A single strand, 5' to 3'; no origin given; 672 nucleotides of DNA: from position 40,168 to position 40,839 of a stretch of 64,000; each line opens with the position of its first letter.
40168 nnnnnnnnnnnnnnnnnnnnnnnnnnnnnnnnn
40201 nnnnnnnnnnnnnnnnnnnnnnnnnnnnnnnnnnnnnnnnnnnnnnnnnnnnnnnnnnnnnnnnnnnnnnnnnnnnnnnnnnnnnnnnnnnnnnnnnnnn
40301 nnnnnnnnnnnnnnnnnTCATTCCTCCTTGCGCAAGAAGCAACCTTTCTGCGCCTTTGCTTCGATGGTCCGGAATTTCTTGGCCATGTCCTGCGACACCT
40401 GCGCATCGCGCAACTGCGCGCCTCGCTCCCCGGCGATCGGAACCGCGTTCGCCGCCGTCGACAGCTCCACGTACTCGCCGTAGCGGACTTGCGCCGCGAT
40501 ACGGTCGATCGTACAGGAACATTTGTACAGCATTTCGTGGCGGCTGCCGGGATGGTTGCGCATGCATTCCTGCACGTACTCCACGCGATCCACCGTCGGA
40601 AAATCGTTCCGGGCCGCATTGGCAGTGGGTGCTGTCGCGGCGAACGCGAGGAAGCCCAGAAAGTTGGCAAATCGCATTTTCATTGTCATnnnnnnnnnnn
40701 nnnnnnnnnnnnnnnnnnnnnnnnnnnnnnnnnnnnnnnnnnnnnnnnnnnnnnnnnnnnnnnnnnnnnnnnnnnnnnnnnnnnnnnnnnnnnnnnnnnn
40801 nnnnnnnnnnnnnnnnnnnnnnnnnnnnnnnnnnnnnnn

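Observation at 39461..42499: xoxFGJ extended by an uncharacterised coupled trio: protease, small Cys protein, SoxY-SoxZ fusion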

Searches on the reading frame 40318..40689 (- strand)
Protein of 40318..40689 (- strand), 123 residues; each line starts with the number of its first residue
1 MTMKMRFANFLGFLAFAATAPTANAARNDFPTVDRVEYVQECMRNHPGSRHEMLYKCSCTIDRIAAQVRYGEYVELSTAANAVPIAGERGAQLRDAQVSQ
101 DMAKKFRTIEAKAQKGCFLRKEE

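Call 5: search_protein_families(library=ncbifam, proteins=[window:40318-40689:-], max_evalue=0.01)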
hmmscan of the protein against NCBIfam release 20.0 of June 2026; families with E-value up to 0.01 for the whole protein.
window:40318-40689:- (123 aa): 0 families

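Call 6: search_protein_families(library=pfam, proteins=[window:40318-40689:-], max_evalue=0.01)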
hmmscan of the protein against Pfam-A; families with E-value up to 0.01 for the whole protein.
window:40318-40689:- (123 aa): 0 families

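Call 7: find_homologous_proteins(query=window:40318-40689:-, max_evalue=0.001)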
Query window:40318-40689:- (123 aa): 126 proteins with E <= 0.001 among 133 candidates; the best 120 are listed.
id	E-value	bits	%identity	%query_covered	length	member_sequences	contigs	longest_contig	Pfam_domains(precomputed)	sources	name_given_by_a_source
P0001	1.9e-67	242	91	98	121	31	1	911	-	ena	-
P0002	1.0e-63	230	88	98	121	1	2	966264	-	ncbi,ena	-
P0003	3.7e-62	225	86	98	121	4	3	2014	-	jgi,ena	-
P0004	1.8e-61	223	85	98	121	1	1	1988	-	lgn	-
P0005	4.7e-60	219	84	97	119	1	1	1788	-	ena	-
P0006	9.8e-60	218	82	98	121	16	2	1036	-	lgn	-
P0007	1.4e-59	217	83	98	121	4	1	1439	-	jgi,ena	-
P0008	1.7e-59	217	82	98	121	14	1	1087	-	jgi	-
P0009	9.7e-59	214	81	98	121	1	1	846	-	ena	-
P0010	2.5e-58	213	82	98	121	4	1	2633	-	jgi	jgi:hypothetical protein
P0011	3.0e-58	213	81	98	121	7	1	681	-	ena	-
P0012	1.1e-57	211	80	98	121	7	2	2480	-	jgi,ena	-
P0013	1.6e-57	210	79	98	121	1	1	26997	-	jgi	jgi:hypothetical protein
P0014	2.1e-57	210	80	98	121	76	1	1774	-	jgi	jgi:hypothetical protein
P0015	6.5e-57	208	80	98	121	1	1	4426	-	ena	-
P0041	1.3e-28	117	56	77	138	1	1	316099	-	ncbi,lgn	ncbi:MAG: hypothetical protein U1E89_18830 [Burkholderiaceae bacterium]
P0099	7.5e-21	92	49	74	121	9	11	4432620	-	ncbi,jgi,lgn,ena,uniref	ncbi:MAG: hypothetical protein ACT6T0_00135 [Nevskia sp.]|jgi:hypothetical protein|uniref:hypothetic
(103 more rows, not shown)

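Call 11: find_encoding_contigs(protein=P0002, flank=10000, max_places=2)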
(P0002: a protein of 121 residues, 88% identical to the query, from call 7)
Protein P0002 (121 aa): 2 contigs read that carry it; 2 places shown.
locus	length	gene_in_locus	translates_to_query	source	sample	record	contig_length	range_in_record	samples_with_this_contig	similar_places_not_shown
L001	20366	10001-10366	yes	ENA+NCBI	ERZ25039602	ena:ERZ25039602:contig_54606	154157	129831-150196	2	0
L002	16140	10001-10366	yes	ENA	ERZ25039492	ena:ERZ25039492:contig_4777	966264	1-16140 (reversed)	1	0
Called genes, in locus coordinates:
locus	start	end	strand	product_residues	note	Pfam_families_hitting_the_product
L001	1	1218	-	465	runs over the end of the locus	PF20123:DUF6513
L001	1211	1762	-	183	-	PF02441:Flavoprotein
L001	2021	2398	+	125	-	PF01329:Pterin_4a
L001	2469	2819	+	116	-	PF02152:FolB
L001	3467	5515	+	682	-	PF26965:MimR_N, PF01590:GAF, PF00158:Sigma54_activat, PF14532:Sigma54_activ_2, PF25601:AAA_lid_14, PF02954:HTH_8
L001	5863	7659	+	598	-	PF01011:PQQ, PF13570:Beta-prop_ACSF4 (faint), PF13360:PQQ_2, PF01011:PQQ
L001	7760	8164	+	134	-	PF13442:Cytochrome_CBB3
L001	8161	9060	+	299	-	-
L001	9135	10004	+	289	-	PF13365:Trypsin_2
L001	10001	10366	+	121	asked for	-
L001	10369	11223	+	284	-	PF13501:SoxY, PF08770:SoxZ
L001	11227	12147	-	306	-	PF00701:DHDPS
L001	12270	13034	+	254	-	PF03328:HpcH_HpaI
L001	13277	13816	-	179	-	PF11684:DUF3280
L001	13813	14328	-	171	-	PF13238:AAA_18 (weak), PF13671:AAA_33, PF01202:SKI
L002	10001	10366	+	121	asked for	-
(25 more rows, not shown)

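Call 12: find_encoding_contigs(protein=P0041, flank=10000, max_places=2)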
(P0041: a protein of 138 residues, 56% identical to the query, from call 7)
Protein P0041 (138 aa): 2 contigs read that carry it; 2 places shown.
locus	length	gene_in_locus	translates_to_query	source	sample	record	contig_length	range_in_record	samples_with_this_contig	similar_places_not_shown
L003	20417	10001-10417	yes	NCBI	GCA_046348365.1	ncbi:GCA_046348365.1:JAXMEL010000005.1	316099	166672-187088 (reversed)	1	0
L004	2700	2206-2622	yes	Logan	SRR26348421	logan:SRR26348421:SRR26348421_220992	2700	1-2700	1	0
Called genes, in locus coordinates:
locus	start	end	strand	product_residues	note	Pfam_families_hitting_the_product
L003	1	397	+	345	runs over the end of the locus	PF00288:GHMP_kinases_N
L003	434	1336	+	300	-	PF09176:Mpt_N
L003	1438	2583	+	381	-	PF02655:ATP-grasp_3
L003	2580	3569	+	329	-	PF02289:MCH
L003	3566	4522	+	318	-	PF18030:Rimk_N, PF08443:RimK, PF02955:GSH-S_ATP (weak)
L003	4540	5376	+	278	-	PF01874:CitG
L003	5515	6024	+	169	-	PF08714:Fae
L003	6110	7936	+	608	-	PF01011:PQQ, PF13360:PQQ_2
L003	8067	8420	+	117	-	PF13442:Cytochrome_CBB3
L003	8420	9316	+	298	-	-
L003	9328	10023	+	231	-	-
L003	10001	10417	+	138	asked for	-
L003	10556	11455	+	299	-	PF00753:Lactamase_B, PF12706:Lactamase_B_2 (weak)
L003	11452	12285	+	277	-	PF13501:SoxY, PF08770:SoxZ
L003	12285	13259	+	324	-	PF00753:Lactamase_B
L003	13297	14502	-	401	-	PF00497:SBP_bac_3, PF00034:Cytochrom_C (weak), PF13442:Cytochrome_CBB3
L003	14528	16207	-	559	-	PF01011:PQQ, PF13570:Beta-prop_ACSF4 (weak), PF13360:PQQ_2, PF01011:PQQ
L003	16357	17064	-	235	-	-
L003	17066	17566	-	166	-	-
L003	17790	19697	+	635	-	PF26965:MimR_N, PF01590:GAF, PF00158:Sigma54_activat (faint), PF14532:Sigma54_activ_2, PF25601:AAA_lid_14, PF02954:HTH_8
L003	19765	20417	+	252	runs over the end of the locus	PF00005:ABC_tran, PF13304:AAA_21 (weak)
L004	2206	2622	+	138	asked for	-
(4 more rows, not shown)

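Call 13: find_encoding_contigs(protein=P0099, flank=10000, max_places=3)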
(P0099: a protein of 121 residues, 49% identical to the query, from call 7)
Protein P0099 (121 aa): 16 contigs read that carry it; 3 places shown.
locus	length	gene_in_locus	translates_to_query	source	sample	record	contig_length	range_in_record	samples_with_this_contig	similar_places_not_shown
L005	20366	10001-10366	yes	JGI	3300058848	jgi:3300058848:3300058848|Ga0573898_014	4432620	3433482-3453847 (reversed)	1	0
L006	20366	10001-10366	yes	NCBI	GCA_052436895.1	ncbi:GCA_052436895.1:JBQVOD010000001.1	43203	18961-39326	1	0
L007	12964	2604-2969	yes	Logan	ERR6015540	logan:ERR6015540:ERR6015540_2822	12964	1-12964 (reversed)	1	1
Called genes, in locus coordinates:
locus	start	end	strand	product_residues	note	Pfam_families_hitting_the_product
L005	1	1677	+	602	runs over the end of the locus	PF01011:PQQ, PF13570:Beta-prop_ACSF4 (faint), PF13360:PQQ_2, PF01011:PQQ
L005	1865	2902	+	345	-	PF13365:Trypsin_2, PF07719:TPR_2 (faint), PF13431:TPR_17 (faint), PF13181:TPR_8 (faint), PF00515:TPR_1 (faint)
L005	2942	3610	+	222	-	-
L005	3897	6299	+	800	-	PF26965:MimR_N (weak), PF01590:GAF, PF00158:Sigma54_activat, PF14532:Sigma54_activ_2, PF07728:AAA_5 (weak), PF25601:AAA_lid_14, PF02954:HTH_8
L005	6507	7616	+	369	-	PF08240:ADH_N, PF00107:ADH_zinc_N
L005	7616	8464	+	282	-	PF00756:Esterase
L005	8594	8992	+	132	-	PF13442:Cytochrome_CBB3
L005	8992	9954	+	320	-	-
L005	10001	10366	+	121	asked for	-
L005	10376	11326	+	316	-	PF00753:Lactamase_B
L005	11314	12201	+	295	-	PF13501:SoxY, PF08770:SoxZ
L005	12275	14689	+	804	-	PF06934:CTI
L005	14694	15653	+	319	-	PF00781:DAGK_cat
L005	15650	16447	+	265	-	PF00149:Metallophos, PF12850:Metallophos_2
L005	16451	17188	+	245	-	PF01569:PAP2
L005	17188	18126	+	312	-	-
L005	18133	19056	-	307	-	PF00126:HTH_1, PF03466:LysR_substrate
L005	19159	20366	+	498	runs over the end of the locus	PF02788:RuBisCO_large_N, PF00016:RuBisCO_large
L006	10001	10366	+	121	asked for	-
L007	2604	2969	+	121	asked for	-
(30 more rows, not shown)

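Call 19: search_protein_families(library=ncbifam, proteins=[L003:10556-11455:+, L003:12285-13259:+, L003:9328-10023:+, L005:1865-2902:+, L005:2942-3610:+, L005:10376-11326:+, L003:16357-17064:-, L003:17066-17566:-], max_evalue=0.001)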
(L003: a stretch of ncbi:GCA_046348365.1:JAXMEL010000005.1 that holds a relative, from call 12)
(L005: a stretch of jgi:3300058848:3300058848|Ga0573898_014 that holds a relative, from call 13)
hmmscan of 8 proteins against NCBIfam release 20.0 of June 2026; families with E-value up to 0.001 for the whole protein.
L003:10556-11455:+ (299 aa): 17 families
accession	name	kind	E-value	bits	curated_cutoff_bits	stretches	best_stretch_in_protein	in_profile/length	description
TIGR04559.1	SoxH_rel_PQQ_2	hypoth_equivalog_domain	9.4e-98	327.1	280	1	16-297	6-282/283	quinoprotein relay system zinc metallohydrolase 2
TIGR04558.1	SoxH_rel_PQQ_1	hypoth_equivalog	4.4e-45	154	300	1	14-296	8-281/285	quinoprotein relay system zinc metallohydrolase 1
NF012229.1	bla_class_B_core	domain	5.9e-08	33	100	1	46-175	21-132/139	metallo-beta-lactamase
NF012100.0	blaVIM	exception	6.8e-07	28.9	500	1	45-126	74-153/266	VIM family subclass B1 metallo-beta-lactamase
NF033087.1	bla_subclass_B2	equivalog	8.5e-07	28.9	240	1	40-102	22-83/221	subclass B2 metallo-beta-lactamase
NF012225.0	blaSFH_gen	exception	1.2e-06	28.2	440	1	41-99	46-103/252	SFH-related subclass B2 metallo-beta-lactamase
NF033088.2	bla_subclass_B1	equivalog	1.3e-06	28.2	200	1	41-230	32-203/217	subclass B1 metallo-beta-lactamase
NF038003.2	blaPFM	exception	5e-06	26.2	525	1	41-104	47-109/253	PFM family subclass B2 metallo-beta-lactamase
NF012224.1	blaSFH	exception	8.9e-06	25.3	550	1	41-103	44-105/250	SFH family subclass B2 metallo-beta-lactamase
NF040580.1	MBL_fold_Vmh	equivalog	3.4e-05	23.3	430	0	207-265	201-259/286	Vmh family MBL fold metallo-hydrolase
NF000329.2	bla_B2_CphA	exception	4.6e-05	23.2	500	1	41-104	50-112/253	CphA family subclass B2 metallo-beta-lactamase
NF038046.1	blaCVI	exception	6.4e-05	22.6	575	1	40-102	45-106/255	CVI family subclass B2 metallo-beta-lactamase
NF000259.2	blaNDM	exception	6.4e-05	22.2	580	1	33-106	68-141/270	NDM family subclass B1 metallo-beta-lactamase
NF047974.1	blaCOR_B1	exception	0.00017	20.9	450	1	15-136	40-156/245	COR family subclass B1 metallo-beta-lactamase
NF047975.1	blaPYX_B1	exception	0.00039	19.9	473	0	16-126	42-147/245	PYX family subclass B1 metallo-beta-lactamase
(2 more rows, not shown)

L003:12285-13259:+ (324 aa): 13 families
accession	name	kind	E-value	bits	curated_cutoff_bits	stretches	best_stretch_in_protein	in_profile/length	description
TIGR04559.1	SoxH_rel_PQQ_2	hypoth_equivalog_domain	2e-62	211.2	280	1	44-319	7-282/283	quinoprotein relay system zinc metallohydrolase 2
TIGR04558.1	SoxH_rel_PQQ_1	hypoth_equivalog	3e-57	193.9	300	1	40-321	7-284/285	quinoprotein relay system zinc metallohydrolase 1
NF033088.2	bla_subclass_B1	equivalog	3.6e-15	56.2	200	1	63-263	26-212/217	subclass B1 metallo-beta-lactamase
NF047975.1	blaPYX_B1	exception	3e-14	53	473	1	43-259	42-236/245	PYX family subclass B1 metallo-beta-lactamase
NF047964.1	blaMYX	exception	5.8e-14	52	520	1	43-256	57-249/261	MYX family subclass B1 metallo-beta-lactamase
NF047974.1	blaCOR_B1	exception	1e-12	47.9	450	1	44-256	42-232/245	COR family subclass B1 metallo-beta-lactamase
NF000437.2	blaFIM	exception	1.9e-08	34.2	590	1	27-266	29-252/262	FIM family subclass B1 metallo-beta-lactamase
NF012229.1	bla_class_B_core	domain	4.8e-07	30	100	1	72-196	20-132/139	metallo-beta-lactamase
NF000322.2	blaCcrA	exception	4.3e-06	26.4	550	1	168-262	135-234/249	CfiA family subclass B1 metallo-beta-lactamase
NF012100.0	blaVIM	exception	0.00018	20.9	500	0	69-253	70-242/266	VIM family subclass B1 metallo-beta-lactamase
NF040580.1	MBL_fold_Vmh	equivalog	0.00021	20.7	430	0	71-123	44-95/286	Vmh family MBL fold metallo-hydrolase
NF012146.1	blaB-IND-MUS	exception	0.00044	19.6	270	0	68-136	50-118/237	BlaB/IND/MUS family subclass B1 metallo-beta-lactamase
NF033087.1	bla_subclass_B2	equivalog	0.00076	19.3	240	1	69-257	24-210/221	subclass B2 metallo-beta-lactamase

L003:9328-10023:+ (231 aa): 0 families

L005:1865-2902:+ (345 aa): 11 families
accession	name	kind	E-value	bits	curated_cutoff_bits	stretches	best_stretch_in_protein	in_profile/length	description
TIGR02037.1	degP_htrA_DO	subfamily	1.6e-10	40.5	416.2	1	45-203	54-222/434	Do family serine endopeptidase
NF033740.0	MarP_fam_protase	equivalog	8.2e-09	35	250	1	19-182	178-351/390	MarP family serine protease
NF007526.1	PRK10139.1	equivalog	3.4e-07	29.3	756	1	52-187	92-235/456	serine endoprotease DegQ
TIGR02038.1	protease_degS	equivalog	6.8e-07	28.7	422.95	1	51-188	78-221/351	outer membrane-stress sensor serine endopeptidase DegS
NF008189.1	PRK10942.1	equivalog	2.1e-06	26.5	720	1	51-186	113-256/477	serine endoprotease DegP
NF041521.1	HhoA_HhoB_HtrA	equivalog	1.7e-05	24.2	450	1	53-200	59-215/335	HhoA/HhoB/HtrA family serine endopeptidase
NF047968.1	SerProtHtrA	equivalog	2.3e-05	23.9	470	1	155-199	203-247/357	serine protease HtrA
NF008147.1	PRK10898.1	equivalog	4.6e-05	22.7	408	1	47-186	74-219/352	outer membrane-stress sensor serine endopeptidase DegS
TIGR02917.1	PEP_TPR_lipo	equivalog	0.00017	19.6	312.2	1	253-321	453-521/899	XrtA/PEP-CTERM system TPR-repeat protein PrsT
NF050055.1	SerProtHtrAMycob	equivalog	0.00026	20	800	1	34-183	211-378/502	serine protease HtrA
NF033920.0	C39_PA2778_fam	equivalog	0.00098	18.6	150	0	227-324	152-249/255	PA2778 family cysteine peptidase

L005:2942-3610:+ (222 aa): 0 families

L005:10376-11326:+ (316 aa): 8 families
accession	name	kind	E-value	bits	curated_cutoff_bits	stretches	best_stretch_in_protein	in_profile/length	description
TIGR04559.1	SoxH_rel_PQQ_2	hypoth_equivalog_domain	5.5e-110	367.2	280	1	35-315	4-283/283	quinoprotein relay system zinc metallohydrolase 2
TIGR04558.1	SoxH_rel_PQQ_1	hypoth_equivalog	1.1e-54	185.4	300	1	39-313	12-281/285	quinoprotein relay system zinc metallohydrolase 1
NF033088.2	bla_subclass_B1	equivalog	7.2e-08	32.3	200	1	39-247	12-204/217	subclass B1 metallo-beta-lactamase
NF012229.1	bla_class_B_core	domain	4.5e-05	23.6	100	1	66-194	20-135/139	metallo-beta-lactamase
NF038046.1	blaCVI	exception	0.00011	21.9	575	1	7-128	2-112/255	CVI family subclass B2 metallo-beta-lactamase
NF047975.1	blaPYX_B1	exception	0.00015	21.2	473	0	23-137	29-138/245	PYX family subclass B1 metallo-beta-lactamase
NF047964.1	blaMYX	exception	0.00036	19.9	520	0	28-126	48-143/261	MYX family subclass B1 metallo-beta-lactamase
NF040580.1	MBL_fold_Vmh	equivalog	0.00089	18.6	430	0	224-265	202-244/286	Vmh family MBL fold metallo-hydrolase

L003:16357-17064:- (235 aa): 0 families

L003:17066-17566:- (166 aa): 0 families

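Call 27: predict_structure(alignment_id=A2)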
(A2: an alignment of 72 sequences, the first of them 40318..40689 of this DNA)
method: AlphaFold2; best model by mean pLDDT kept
length: 123 residues; sequences in the alignment: 72
mean_pLDDT: 79.3   pTM: 0.66
mean pLDDT of the five models: 79.3, 79.0, 78.9, 78.4, 77.6
residues with pLDDT >= 90: 66; 70-90: 16; 50-70: 30; < 50: 11
segments of 3 or more residues with pLDDT < 50: 1-5, 23-26
pLDDT, mean of each block of 10 residues (from residue 1): 48 55 58 94 91 95 93 93 72 73 94 93 58
secondary structure, 60 per line:
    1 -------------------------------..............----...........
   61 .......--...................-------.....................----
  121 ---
elements in order: H32-45 H50-67 H70-88 H96-116

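Call 31: fold_search(model_id=the predicted structure, library=pdb)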
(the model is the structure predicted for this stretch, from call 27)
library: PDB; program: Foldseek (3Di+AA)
matches with E <= 10: 55; with E <= 0.001: 0
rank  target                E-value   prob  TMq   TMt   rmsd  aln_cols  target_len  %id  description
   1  2y3h_A                2.0e+00  0.25  0.29  0.31   8.9        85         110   14  E63Q mutant of Cupriavidus metallidurans CH34 CnrXs (released 2011-03-30)
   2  3epv_C                2.3e+00  0.25  0.30  0.34   8.7        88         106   12  X-ray Structure of the Metal-sensor CnrX in both the Apo- and Copper-bound Forms (released 2008-11-25)
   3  4wwf_A                2.7e+00  0.21  0.30  0.32   7.7        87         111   13  High-resolution structure of two Ni-bound forms of the M123C mutant of C. metallidurans CnrXs (released 2015-02-11)
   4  8d06_B                3.0e+00  0.30  0.29  0.47   7.4        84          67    7  Hallucinated C3 protein assembly HALC3_104 (released 2022-09-28)
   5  3zg1_D                3.1e+00  0.18  0.29  0.32   7.9        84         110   10  NI-BOUND FORM OF M123A MUTANT OF CUPRIAVIDUS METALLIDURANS CH34 CNRXS (released 2013-10-23)
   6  3qo5                  3.3e+00  0.14  0.28  0.10  11.7        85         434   16  Crystal Structure of the seryl-tRNA synthetase from Candida albicans (released 2011-08-03)
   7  7m4u_o                3.5e+00  0.13  0.28  0.35   8.2       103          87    8  A. baumannii Ribosome-Eravacycline complex: 30S (released 2021-05-19)
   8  2y39                  3.7e+00  0.15  0.28  0.30   8.1        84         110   12  Ni-bound form of Cupriavidus metallidurans CH34 CnrXs (released 2011-03-30)
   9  9fhl_Q                3.7e+00  0.12  0.29  0.26  21.4       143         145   12  High-resolution cryo-EM structure of Saccharolobus solfataricus 30S ribosomal subunit bound to mRNA and initiator tRNA (released 2025-01-15)
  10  9rad_A                3.7e+00  0.06  0.20  0.07  14.7        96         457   20  PhiC31 integrase-attL complex: B-bound subregion (released 2026-02-11)
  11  3zg1_A                3.9e+00  0.16  0.29  0.32   8.6        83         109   14  NI-BOUND FORM OF M123A MUTANT OF CUPRIAVIDUS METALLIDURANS CH34 CNRXS (released 2013-10-23)
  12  5go4                  3.9e+00  0.10  0.23  0.09  11.4        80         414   10  Truncated mitofusin-1, nucleotide-free (released 2017-01-25)
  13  9j3d_D                4.1e+00  0.18  0.29  0.13   8.7        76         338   12  Cryo-EM structure of TMexCD1-TOprJ1 (released 2025-08-13)
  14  4wwf_B                4.1e+00  0.16  0.29  0.33   8.7        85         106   14  High-resolution structure of two Ni-bound forms of the M123C mutant of C. metallidurans CnrXs (released 2015-02-11)
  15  2y3d_A                4.3e+00  0.13  0.28  0.30   9.5        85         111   12  Zn-bound form of Cupriavidus metallidurans CH34 CnrXs (released 2011-03-30)
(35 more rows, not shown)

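Call 37: search_protein_representatives(alignment_id=A2)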
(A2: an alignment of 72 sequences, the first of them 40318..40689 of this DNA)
Query: 72 sequences, 124 profile positions. Proteins with E-value up to 0.001 (for the whole library): 693; up to 1e-10: 453; up to 1e-30: 48. The best 150 are listed.
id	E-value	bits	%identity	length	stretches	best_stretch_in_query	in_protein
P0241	8.9e-43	161.0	-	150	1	18-122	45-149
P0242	9.1e-42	157.7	-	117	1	12-122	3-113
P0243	1.0e-41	157.5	-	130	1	7-122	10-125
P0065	1.5e-41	157.0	-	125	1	14-122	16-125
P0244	5.1e-40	152.0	-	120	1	9-121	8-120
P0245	1.5e-38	147.3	-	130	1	9-121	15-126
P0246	3.7e-38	146.1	-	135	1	18-122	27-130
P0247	5.8e-38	145.4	-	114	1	12-121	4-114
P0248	7.3e-38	145.1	-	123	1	11-120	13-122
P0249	4.7e-37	142.5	-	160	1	9-120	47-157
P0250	4.8e-37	142.4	-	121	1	6-121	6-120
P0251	4.9e-37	142.4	-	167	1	7-121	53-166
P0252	5.2e-37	142.3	-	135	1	12-121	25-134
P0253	7.1e-37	141.9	-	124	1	9-122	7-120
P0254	8.0e-37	141.7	-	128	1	8-122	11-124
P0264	9.4e-35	135.1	-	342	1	20-122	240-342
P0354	9.9e-24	99.5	-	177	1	15-122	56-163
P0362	3.6e-23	97.6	-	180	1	23-123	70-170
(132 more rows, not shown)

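Call 39: find_encoding_contigs(protein=P0264, flank=10000, max_places=4)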
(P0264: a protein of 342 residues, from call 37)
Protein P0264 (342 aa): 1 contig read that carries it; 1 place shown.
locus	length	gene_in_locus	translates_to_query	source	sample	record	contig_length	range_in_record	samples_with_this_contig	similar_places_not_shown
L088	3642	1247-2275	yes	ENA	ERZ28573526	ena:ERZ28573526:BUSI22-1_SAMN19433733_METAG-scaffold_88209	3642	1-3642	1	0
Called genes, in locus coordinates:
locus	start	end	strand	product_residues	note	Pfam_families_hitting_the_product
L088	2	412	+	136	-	?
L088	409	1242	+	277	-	-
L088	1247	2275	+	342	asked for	PF13365:Trypsin_2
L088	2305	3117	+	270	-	PF13501:SoxY, PF08770:SoxZ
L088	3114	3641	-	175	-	?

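Call 41: find_encoding_contigs(protein=P0362, flank=8000, max_places=2)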
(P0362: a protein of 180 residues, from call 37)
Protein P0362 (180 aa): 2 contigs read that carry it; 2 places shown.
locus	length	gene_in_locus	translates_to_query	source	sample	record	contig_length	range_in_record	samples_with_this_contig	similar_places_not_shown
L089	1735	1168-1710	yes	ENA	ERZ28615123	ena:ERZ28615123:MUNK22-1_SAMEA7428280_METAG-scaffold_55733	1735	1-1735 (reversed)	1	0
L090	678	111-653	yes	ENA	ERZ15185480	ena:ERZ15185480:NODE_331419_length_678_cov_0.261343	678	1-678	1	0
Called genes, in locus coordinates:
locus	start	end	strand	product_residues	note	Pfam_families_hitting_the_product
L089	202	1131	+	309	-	PF11684:DUF3280, PF03625:DUF302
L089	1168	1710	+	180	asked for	-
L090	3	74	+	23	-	?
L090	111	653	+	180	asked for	-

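Call 42: find_encoding_contigs(protein=P0354, flank=8000, max_places=2)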
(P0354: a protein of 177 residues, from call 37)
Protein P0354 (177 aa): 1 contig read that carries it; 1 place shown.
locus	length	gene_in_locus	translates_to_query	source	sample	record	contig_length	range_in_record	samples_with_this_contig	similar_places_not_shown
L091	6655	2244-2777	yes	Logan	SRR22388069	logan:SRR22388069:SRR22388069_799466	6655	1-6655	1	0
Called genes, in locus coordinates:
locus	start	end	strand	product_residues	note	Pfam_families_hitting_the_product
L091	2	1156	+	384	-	?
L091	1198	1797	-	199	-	PF12804:NTP_transf_3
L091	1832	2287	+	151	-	PF03625:DUF302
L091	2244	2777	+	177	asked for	-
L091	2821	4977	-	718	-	PF10091:Glycoamylase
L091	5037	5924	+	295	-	PF03411:Peptidase_M74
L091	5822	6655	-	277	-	?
